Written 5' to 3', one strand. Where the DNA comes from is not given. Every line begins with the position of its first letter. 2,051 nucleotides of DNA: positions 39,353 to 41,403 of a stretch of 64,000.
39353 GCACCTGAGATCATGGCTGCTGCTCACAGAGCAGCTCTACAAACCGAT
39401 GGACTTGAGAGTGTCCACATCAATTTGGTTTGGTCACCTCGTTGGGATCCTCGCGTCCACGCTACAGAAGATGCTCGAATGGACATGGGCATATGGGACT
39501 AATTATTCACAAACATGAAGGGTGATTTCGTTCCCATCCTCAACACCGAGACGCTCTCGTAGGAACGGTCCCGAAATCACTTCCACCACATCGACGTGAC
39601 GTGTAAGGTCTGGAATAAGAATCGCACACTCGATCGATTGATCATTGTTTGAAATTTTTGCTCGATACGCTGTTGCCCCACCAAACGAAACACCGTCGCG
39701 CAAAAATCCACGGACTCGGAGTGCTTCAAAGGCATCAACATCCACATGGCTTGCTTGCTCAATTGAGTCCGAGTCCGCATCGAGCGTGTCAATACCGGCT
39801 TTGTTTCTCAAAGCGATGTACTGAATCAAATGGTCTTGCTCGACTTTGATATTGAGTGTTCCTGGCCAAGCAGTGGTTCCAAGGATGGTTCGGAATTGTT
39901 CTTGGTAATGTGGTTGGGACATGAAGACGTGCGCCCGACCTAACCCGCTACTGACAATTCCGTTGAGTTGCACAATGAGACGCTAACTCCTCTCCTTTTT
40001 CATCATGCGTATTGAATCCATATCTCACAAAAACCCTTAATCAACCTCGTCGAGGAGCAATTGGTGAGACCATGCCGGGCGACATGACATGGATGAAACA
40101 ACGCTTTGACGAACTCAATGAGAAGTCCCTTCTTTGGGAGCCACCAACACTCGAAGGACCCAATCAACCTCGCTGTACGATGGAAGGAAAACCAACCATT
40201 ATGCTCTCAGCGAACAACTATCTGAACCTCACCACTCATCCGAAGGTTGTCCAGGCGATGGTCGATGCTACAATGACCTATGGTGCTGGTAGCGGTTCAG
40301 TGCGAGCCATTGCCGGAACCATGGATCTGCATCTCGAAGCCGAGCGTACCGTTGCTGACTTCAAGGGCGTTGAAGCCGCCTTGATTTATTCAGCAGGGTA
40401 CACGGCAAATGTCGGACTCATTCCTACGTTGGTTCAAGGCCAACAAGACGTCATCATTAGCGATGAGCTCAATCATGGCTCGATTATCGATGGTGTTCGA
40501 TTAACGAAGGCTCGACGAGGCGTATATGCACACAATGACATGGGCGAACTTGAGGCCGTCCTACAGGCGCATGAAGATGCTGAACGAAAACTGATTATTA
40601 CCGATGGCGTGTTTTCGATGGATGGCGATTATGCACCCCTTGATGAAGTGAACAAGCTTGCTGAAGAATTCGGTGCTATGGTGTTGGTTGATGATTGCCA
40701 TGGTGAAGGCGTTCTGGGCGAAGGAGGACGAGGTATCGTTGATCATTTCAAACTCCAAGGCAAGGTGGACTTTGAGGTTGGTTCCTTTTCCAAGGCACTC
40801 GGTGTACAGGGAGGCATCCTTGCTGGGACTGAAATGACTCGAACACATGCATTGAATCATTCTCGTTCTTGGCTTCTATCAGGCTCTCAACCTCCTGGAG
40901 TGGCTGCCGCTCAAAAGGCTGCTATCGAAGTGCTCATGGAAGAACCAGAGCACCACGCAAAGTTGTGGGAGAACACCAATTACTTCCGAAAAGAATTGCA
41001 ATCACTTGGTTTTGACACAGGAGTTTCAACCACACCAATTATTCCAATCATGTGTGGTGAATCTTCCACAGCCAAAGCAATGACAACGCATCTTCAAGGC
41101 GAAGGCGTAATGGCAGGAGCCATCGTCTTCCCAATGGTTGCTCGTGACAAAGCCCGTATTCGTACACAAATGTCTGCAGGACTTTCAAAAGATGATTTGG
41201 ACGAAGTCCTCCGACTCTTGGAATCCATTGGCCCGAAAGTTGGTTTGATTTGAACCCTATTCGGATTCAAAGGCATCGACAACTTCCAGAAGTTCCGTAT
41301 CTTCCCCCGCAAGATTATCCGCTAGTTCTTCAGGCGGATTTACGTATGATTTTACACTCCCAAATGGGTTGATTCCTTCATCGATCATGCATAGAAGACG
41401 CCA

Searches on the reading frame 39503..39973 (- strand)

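Call 33: search_protein_families(library=pfam, proteins=[window:39503-39973:-], max_evalue=0.001)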
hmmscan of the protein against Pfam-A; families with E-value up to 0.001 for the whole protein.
window:39503-39973:- (156 aa): 1 family
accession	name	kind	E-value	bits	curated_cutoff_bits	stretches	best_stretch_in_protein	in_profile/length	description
PF01982.22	CTP-dep_RFKase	-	4e-27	95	25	2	64-154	34-121/121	Domain of unknown function DUF120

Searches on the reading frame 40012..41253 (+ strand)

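Call 33: search_protein_families(library=pfam, proteins=[window:40012-41253:+], max_evalue=0.001)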
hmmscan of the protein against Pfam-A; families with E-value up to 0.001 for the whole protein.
window:40012-41253:+ (413 aa): 3 families
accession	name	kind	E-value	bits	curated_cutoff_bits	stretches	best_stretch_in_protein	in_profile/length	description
PF00155.27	Aminotran_1_2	-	2.1e-55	188.8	19.7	1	62-401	3-359/361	Aminotransferase class I and II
PF00266.25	Aminotran_5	-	2.4e-05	23.9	21.5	1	76-230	12-178/371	Aminotransferase class-V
PF01053.26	Cys_Met_Meta_PP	-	0.00021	20.4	27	1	111-236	58-182/381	Cys/Met metabolism PLP-dependent enzyme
